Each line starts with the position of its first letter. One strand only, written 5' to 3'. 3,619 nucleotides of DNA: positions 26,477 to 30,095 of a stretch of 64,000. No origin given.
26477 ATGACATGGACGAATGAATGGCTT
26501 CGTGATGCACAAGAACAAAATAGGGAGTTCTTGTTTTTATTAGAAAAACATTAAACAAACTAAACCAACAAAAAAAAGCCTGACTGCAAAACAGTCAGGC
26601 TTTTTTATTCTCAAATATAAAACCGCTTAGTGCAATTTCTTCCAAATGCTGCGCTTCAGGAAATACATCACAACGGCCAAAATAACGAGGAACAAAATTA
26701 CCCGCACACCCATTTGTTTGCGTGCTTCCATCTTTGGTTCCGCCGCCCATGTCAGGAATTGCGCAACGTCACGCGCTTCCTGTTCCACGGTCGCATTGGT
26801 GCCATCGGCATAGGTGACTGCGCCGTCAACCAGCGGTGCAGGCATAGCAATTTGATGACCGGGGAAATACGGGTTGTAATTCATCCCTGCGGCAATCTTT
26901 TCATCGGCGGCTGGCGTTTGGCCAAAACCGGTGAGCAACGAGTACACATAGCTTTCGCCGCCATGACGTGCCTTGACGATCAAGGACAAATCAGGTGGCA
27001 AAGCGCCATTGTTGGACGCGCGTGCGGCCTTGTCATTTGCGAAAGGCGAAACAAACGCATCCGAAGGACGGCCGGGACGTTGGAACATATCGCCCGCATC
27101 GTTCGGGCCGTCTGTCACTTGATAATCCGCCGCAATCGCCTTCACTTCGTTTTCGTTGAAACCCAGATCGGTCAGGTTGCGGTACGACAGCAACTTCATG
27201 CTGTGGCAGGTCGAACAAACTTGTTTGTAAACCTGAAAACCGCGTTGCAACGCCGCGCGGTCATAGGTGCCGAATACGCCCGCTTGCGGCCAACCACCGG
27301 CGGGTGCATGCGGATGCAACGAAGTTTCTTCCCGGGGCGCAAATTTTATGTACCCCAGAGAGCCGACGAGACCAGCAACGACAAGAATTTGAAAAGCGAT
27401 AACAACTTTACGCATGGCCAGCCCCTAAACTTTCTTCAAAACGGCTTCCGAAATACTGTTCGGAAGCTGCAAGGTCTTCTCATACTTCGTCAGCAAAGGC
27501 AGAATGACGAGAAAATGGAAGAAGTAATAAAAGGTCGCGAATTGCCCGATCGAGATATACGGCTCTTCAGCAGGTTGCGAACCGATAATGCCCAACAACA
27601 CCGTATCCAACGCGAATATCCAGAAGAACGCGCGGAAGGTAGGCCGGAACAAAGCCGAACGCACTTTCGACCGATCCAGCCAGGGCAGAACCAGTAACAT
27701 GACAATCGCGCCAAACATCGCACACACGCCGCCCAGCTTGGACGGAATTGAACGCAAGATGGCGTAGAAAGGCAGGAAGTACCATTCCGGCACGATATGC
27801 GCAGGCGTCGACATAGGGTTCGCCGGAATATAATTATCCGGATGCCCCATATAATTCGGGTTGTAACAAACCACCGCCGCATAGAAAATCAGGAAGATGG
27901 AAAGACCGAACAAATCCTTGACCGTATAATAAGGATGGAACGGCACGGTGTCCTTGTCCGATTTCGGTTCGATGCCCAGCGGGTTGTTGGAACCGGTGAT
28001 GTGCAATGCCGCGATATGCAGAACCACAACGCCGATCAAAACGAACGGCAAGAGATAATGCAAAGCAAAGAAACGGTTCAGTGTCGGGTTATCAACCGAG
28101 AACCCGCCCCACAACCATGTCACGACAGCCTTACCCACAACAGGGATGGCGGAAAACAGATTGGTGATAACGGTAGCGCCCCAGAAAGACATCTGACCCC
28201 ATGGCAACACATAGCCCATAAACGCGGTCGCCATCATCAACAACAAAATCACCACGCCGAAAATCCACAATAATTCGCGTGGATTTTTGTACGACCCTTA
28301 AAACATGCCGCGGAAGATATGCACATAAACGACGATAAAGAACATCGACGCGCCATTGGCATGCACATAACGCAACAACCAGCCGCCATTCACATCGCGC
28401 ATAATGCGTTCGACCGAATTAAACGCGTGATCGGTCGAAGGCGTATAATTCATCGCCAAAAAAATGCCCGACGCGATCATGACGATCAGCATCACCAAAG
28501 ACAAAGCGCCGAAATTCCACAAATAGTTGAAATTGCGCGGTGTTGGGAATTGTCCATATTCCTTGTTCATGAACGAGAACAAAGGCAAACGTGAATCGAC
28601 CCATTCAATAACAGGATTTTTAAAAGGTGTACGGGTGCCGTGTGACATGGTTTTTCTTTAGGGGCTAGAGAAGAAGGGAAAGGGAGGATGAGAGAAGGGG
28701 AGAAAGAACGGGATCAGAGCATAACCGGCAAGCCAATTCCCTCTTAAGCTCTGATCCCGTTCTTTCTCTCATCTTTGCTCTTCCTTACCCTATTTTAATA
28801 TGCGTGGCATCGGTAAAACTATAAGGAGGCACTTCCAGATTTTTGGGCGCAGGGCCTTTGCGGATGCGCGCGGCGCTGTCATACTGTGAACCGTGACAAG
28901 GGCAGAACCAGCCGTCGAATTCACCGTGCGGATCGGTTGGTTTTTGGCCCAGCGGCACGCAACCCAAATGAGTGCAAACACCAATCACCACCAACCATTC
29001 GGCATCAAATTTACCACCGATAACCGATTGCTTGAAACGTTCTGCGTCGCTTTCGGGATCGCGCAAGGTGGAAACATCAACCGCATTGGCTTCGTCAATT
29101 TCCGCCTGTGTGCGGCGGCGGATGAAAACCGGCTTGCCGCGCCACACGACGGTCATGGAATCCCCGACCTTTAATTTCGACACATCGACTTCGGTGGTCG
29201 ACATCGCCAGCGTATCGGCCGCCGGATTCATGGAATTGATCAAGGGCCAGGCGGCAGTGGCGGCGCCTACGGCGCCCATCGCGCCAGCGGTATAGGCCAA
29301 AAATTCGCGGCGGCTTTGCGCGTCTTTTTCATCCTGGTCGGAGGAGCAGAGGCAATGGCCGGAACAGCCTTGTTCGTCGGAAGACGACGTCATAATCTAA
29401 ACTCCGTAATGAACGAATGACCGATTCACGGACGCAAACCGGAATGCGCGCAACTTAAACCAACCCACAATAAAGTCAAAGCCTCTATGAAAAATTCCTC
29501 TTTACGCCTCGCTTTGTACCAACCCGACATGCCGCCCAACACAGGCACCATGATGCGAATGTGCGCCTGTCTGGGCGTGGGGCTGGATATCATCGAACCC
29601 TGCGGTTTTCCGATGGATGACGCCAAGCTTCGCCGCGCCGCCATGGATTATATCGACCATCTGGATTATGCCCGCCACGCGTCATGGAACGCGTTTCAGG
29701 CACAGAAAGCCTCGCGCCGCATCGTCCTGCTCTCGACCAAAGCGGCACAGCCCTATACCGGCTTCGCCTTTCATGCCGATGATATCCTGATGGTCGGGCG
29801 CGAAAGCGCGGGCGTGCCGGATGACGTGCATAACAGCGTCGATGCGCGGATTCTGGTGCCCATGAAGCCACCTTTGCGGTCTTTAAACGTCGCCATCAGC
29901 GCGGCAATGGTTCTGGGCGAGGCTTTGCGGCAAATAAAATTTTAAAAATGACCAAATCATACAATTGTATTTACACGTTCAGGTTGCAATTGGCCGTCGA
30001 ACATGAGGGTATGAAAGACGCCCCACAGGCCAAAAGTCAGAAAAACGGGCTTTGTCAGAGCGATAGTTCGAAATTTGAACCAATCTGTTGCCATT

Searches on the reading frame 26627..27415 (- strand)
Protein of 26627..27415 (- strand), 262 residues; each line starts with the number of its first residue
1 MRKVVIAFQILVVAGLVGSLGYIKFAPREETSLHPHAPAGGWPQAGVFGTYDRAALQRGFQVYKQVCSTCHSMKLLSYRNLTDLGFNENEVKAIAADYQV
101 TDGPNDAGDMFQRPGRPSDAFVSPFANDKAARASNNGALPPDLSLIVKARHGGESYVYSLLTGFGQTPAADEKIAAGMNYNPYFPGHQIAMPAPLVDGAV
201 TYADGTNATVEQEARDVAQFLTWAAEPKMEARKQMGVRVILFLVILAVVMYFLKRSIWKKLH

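Call 15: find_related_loci(query=window:26627-27415:-, collection=genome_contigs, flank=8000)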
Query window:26627-27415:- (262 aa) in genome_contigs; peptide patterns used: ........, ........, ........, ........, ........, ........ (x = any residue, [..] = any of these).
247 stretches matched a pattern; 203 encode a relative of the query (tblastn E <= 1e-3); the best 80 are kept; 80 distinct loci.
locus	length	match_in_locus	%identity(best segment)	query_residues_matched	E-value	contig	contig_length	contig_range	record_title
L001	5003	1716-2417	78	29-262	6e-128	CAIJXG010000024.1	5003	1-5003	MAG: uncultured proteobacterium isolate Kiruna_bin-02063 genome assembly, contig: bin-02063:024/141, whole genome shotgu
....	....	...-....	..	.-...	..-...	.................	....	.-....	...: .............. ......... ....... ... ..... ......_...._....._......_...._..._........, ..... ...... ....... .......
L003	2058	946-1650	76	29-262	2e-130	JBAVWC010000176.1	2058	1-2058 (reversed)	MAG: Alphaproteobacteria bacterium isolate MFD02472_ilm_asm_bin11 k127_169139, whole genome shotgun sequence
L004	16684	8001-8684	75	35-262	3e-121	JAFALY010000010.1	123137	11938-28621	MAG: Alphaproteobacteria bacterium isolate CP_BE_RX_49 BE_RX_k147_9240844, whole genome shotgun sequence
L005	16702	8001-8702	72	29-262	7e-120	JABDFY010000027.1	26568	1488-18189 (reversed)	MAG: Alphaproteobacteria bacterium isolate BWOrgControl_Nextera19_MAG3 3300020995.a:Ga0206811_1066, whole genome shotgun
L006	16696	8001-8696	73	30-261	1e-119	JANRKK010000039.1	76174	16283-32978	MAG: Alphaproteobacteria bacterium isolate bins.322 k141_3707044, whole genome shotgun sequence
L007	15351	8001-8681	75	36-262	2e-119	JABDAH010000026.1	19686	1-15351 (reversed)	MAG: Alphaproteobacteria bacterium isolate BWOrgHeat_Nextera32_MAG2 3300020642.a:Ga0206916_1079, whole genome shotgun se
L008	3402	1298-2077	67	3-262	5e-118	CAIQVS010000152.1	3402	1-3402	MAG: uncultured proteobacterium isolate I3b_bin-431 genome assembly, contig: bin-431:152/454, whole genome shotgun seque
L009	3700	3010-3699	72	28-257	1e-115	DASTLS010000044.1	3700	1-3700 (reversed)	MAG TPA_asm: Alphaproteobacteria bacterium isolate SMAG_U3123 k141_668917, whole genome shotgun sequence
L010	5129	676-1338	71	42-262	2e-111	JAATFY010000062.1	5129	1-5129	MAG: Rhodospirillales bacterium isolate bin_270 k141_16839189, whole genome shotgun sequence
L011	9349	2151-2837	70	33-262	7e-110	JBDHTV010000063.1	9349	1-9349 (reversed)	MAG: Bdellovibrionales bacterium isolate AS-MESO-OLR.354 NODE_26392_length_9349_cov_17.098253, whole genome shotgun sequ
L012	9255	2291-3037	63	16-262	6e-109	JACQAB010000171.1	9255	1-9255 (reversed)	MAG: Proteobacteria bacterium isolate NC_groundwater_905_Pr1_S-0.2um_57_15 Montesol18-Sp2_coassembly_scaffold_774157, wh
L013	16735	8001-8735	63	16-261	3e-106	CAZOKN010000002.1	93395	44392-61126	MAG TPA_asm: uncultured Rickettsiaceae bacterium isolate SRP286056_co1_34 genome assembly, contig: NODE_178_length_93395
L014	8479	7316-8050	66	16-262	7e-106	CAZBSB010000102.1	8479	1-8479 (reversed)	MAG TPA_asm: uncultured Rhodospirillales bacterium isolate SRP298887_co1_214 genome assembly, contig: NODE_9711_length_8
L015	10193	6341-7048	65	25-262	2e-104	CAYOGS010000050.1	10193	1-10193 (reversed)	MAG TPA_asm: uncultured Rhodospirillales bacterium isolate SRP296810_co1_36 genome assembly, contig: NODE_8303_length_10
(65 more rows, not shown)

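Call 72: search_protein_families(library=pfam, proteins=[window:26627-27415:-], max_evalue=0.00001)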
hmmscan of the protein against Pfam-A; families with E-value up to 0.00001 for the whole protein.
window:26627-27415:- (262 aa): 1 family
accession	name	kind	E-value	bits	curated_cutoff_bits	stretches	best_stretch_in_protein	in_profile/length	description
PF02167.20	Cytochrom_C1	-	1.8e-101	338.8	22.8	1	42-260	1-218/219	Cytochrome C1 family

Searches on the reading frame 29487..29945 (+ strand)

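Call 72: search_protein_families(library=pfam, proteins=[window:29487-29945:+], max_evalue=0.00001)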
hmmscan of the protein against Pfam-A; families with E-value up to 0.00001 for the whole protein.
window:29487-29945:+ (152 aa): 1 family
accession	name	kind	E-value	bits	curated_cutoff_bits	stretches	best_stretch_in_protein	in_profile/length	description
PF00588.24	SpoU_methylase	-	5.5e-30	104.8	29.7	1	6-143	2-141/142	SpoU rRNA Methylase family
